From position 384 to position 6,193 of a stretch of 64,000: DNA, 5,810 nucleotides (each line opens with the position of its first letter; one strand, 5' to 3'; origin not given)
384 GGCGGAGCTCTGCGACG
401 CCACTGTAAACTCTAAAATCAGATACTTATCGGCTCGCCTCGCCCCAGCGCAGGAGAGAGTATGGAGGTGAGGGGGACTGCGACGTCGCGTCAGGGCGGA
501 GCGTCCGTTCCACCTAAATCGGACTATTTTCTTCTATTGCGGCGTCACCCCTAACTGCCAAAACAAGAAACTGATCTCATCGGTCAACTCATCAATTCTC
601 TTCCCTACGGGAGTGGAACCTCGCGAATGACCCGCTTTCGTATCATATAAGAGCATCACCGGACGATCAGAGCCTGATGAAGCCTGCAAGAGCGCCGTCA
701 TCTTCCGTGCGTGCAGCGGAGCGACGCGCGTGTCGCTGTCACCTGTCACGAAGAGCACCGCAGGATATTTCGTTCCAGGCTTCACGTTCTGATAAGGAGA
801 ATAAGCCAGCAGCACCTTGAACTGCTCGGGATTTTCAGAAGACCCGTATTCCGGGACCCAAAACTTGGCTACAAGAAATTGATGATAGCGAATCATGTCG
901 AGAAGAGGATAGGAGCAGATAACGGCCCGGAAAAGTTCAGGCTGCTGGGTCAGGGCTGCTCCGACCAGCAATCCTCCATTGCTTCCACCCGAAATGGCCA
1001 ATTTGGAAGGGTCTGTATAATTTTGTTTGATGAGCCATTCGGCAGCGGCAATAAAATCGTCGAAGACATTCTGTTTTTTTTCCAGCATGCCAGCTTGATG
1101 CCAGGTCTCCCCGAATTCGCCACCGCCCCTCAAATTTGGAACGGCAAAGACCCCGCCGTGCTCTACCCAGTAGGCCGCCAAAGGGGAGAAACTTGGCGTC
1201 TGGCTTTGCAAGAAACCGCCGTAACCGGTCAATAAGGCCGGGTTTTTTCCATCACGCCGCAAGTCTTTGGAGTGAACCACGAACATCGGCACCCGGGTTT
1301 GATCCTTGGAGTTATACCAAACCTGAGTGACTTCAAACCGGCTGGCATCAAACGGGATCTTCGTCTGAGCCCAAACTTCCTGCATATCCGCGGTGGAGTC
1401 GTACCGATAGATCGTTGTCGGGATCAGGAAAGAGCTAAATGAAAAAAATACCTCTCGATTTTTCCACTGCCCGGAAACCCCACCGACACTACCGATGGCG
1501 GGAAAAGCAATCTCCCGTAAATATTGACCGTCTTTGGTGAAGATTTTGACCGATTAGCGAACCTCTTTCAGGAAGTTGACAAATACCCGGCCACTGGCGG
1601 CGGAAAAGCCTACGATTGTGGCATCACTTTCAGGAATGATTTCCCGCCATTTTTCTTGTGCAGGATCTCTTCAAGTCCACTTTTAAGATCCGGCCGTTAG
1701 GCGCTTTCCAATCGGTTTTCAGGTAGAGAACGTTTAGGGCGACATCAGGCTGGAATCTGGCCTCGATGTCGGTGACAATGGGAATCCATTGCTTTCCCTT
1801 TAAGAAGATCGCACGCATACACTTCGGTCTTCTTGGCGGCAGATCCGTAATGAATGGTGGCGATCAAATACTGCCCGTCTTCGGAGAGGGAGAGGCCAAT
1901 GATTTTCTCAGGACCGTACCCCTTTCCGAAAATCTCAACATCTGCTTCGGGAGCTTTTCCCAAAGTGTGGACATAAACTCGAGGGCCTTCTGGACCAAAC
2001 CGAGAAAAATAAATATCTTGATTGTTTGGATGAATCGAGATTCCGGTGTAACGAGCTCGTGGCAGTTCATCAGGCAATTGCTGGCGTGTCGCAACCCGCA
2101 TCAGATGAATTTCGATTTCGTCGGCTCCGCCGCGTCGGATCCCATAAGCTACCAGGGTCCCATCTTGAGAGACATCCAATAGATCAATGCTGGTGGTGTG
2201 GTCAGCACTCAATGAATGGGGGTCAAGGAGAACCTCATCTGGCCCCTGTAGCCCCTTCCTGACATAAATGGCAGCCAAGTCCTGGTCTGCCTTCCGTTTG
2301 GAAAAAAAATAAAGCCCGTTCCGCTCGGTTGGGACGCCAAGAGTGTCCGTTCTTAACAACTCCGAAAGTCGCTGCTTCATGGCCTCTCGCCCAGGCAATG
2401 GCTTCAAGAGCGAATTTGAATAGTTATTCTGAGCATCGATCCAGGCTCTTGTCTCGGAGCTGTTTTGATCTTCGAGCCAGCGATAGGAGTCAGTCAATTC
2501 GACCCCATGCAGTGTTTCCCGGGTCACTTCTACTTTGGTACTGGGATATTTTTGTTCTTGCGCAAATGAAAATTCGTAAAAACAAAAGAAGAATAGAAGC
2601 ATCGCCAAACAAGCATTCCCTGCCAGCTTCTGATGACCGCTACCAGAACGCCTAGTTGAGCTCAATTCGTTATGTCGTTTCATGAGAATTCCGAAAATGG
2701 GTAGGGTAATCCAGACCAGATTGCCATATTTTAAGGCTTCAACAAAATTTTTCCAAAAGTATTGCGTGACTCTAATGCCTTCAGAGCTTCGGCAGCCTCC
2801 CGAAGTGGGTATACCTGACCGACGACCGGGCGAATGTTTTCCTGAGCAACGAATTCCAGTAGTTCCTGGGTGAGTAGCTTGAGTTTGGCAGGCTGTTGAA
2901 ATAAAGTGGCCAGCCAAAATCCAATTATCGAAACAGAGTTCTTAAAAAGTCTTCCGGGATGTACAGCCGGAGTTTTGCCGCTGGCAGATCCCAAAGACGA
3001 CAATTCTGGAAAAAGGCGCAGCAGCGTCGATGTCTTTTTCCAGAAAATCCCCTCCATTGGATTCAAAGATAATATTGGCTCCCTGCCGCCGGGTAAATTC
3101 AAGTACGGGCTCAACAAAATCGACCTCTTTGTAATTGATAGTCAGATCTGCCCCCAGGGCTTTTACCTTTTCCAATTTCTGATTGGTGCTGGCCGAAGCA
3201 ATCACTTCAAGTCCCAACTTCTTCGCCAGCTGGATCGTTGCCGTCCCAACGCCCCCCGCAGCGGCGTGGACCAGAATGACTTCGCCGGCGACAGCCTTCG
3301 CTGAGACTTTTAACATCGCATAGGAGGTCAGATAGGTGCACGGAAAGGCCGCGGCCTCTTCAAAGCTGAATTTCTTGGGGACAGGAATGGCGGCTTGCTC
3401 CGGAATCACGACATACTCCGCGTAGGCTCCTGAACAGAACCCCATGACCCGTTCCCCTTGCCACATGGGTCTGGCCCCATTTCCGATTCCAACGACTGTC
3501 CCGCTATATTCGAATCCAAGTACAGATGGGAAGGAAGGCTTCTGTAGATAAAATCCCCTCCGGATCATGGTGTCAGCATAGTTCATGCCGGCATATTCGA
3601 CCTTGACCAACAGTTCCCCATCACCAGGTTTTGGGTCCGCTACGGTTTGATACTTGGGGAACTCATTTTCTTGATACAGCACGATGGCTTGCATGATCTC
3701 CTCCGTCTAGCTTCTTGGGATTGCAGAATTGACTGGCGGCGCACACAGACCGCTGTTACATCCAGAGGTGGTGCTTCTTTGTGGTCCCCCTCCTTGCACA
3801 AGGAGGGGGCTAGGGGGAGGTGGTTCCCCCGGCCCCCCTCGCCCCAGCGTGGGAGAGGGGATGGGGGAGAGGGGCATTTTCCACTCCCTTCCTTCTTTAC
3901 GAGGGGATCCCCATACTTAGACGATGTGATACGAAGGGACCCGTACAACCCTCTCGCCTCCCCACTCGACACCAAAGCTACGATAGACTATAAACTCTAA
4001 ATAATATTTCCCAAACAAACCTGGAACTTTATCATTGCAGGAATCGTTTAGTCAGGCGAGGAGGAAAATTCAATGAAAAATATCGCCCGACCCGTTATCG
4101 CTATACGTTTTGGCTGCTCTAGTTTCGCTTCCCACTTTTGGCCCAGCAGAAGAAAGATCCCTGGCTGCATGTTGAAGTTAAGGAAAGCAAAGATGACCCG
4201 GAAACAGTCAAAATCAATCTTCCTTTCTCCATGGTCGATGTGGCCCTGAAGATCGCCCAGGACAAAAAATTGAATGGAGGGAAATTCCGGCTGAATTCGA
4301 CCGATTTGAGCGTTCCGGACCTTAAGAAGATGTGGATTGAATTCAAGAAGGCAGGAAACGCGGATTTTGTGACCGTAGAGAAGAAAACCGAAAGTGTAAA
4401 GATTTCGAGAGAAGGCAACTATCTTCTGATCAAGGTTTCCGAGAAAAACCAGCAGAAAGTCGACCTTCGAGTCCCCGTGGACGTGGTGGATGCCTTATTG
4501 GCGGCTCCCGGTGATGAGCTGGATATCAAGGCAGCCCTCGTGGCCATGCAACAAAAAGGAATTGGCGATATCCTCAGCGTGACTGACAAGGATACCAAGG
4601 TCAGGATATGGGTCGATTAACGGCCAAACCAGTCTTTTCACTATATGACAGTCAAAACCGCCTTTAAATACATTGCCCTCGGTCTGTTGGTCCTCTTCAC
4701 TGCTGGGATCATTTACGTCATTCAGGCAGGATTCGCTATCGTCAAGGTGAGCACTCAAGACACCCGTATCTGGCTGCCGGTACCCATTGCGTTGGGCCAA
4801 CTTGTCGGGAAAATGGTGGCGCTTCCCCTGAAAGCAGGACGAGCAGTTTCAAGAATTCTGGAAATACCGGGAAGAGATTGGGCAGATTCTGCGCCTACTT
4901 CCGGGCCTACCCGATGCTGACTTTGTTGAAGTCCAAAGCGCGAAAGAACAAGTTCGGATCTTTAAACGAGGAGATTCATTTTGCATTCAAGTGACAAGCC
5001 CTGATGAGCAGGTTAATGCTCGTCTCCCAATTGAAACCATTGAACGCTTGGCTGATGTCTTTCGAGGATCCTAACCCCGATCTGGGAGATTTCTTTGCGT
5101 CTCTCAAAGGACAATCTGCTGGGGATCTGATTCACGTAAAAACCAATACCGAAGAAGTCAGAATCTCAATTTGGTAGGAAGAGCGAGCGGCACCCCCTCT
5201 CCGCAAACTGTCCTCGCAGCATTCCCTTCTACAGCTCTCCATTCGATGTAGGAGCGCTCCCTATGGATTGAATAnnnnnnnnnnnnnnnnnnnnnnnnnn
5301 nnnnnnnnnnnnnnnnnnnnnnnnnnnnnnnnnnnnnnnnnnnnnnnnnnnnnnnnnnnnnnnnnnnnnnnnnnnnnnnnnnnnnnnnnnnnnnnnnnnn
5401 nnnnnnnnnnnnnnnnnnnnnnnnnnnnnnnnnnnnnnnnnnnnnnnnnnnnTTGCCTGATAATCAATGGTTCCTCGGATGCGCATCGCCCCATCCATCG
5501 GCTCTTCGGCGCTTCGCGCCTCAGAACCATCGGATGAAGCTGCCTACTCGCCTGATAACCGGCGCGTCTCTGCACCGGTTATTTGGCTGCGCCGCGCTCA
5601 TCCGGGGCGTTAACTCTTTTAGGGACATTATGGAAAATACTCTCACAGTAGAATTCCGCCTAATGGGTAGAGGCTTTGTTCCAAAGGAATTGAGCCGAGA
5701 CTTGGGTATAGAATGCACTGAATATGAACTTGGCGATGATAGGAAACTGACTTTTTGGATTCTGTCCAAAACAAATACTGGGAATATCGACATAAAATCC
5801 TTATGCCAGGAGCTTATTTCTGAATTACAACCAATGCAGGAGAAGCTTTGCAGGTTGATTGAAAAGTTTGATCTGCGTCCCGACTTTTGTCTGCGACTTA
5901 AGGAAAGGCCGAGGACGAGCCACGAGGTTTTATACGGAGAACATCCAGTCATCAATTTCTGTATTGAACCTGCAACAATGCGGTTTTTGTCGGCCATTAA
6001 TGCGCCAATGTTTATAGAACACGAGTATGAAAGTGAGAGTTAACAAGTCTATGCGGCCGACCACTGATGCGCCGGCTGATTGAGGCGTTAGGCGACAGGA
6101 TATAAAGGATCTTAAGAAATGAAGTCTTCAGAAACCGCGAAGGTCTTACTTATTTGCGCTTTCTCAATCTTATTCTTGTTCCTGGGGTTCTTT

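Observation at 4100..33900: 30-kb integron-like gene-cassette array with no integrase in the window (CALIN-like)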

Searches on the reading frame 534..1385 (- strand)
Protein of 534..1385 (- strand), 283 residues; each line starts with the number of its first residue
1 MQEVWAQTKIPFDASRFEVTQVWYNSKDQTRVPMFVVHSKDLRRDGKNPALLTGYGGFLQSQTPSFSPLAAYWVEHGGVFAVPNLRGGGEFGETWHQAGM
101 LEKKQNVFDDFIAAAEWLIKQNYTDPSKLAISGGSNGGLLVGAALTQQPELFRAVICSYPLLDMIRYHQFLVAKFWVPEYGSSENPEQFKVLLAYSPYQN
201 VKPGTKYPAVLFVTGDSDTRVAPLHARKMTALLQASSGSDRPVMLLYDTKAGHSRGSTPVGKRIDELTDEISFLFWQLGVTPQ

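Call 10: search_protein_families(library=pfam, proteins=[window:534-1385:-], max_evalue=0.01)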
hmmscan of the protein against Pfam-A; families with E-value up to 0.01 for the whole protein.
window:534-1385:- (283 aa): 7 families
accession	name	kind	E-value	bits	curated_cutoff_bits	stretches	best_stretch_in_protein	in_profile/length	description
PF00326.27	Peptidase_S9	-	7.7e-59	199.2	22.6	1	64-279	1-211/213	Prolyl oligopeptidase family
PF12146.15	Hydrolase_4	-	1.9e-06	27.8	27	1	66-167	20-116/239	Serine aminopeptidase, S33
PF02129.25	Peptidase_S15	-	1.2e-05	25.6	23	1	60-168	46-137/262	X-Pro dipeptidyl-peptidase (S15 family)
PF05448.18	AXE1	-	5.1e-05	22.6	21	1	105-162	154-210/321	Acetyl xylan esterase (AXE1)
PF07859.19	Abhydrolase_3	-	0.0001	22.6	25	1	107-164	48-112/210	alpha/beta hydrolase fold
PF00561.26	Abhydrolase_1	-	0.00033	20.8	25.8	1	81-160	31-102/245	alpha/beta hydrolase fold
PF00756.26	Esterase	-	0.00067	19.9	22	1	116-228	104-205/251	Putative esterase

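Call 13: find_encoding_contigs(protein=window:534-1385:-, flank=10000, max_places=6)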
Protein window:534-1385:- (283 aa): no gene with exactly this product is on record in the collection.

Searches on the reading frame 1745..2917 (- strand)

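Call 10: search_protein_families(library=pfam, proteins=[window:1745-2917:-], max_evalue=0.01)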
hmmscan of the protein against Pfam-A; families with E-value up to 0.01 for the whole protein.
window:1745-2917:- (390 aa): 1 family
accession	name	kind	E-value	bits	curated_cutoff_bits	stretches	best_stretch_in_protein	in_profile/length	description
PF02897.21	Peptidase_S9_N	-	9e-57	193.1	24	1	125-375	2-265/414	Prolyl oligopeptidase, N-terminal beta-propeller domain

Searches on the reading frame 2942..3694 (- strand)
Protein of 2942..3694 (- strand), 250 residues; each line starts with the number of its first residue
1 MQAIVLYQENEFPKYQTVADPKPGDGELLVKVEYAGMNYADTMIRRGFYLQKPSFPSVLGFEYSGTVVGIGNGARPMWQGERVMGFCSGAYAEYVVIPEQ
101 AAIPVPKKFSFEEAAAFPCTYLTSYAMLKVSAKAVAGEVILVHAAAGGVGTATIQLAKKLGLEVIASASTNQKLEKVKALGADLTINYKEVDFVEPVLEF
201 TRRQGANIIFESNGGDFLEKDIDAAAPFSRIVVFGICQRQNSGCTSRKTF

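Call 10: search_protein_families(library=pfam, proteins=[window:2942-3694:-], max_evalue=0.01)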
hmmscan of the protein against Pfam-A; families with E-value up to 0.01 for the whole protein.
window:2942-3694:- (250 aa): 3 families
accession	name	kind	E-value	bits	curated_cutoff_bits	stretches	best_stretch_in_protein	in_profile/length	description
PF00107.32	ADH_zinc_N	-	6.2e-22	78.4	31.8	1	148-241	1-95/129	Zinc-binding dehydrogenase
PF08240.17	ADH_N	-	2.8e-18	66.5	23.5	1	24-107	1-104/104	Alcohol dehydrogenase GroES-like domain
PF13602.12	ADH_zinc_N_2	-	0.0031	18.9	27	0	180-235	1-54/134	Zinc-binding dehydrogenase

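Call 81: find_encoding_contigs(protein=window:2942-3694:-, flank=10000, max_places=3)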
Protein window:2942-3694:- (250 aa): no gene with exactly this product is on record in the collection.

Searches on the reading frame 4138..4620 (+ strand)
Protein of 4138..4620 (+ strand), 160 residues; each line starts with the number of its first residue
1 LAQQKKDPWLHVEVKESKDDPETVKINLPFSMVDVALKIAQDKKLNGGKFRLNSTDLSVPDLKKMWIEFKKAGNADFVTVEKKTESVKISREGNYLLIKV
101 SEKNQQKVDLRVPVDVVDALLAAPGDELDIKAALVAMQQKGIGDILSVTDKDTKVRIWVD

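Call 10: search_protein_families(library=pfam, proteins=[window:4138-4620:+], max_evalue=0.01)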
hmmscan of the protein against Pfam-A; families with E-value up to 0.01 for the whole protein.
window:4138-4620:+ (160 aa): 0 families

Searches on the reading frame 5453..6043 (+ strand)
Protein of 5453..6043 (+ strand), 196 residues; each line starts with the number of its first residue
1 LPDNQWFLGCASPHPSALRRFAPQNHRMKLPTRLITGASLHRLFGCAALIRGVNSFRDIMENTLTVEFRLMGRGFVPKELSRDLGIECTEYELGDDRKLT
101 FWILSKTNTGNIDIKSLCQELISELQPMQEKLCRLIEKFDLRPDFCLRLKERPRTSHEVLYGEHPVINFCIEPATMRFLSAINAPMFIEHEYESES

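Call 10: search_protein_families(library=pfam, proteins=[window:5453-6043:+], max_evalue=0.01)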
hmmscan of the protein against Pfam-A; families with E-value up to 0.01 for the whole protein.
window:5453-6043:+ (196 aa): 1 family
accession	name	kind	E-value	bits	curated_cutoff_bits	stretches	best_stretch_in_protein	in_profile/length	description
PF14106.11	DUF4279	-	1.2e-08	35.7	25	1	74-185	4-113/116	Domain of unknown function (DUF4279)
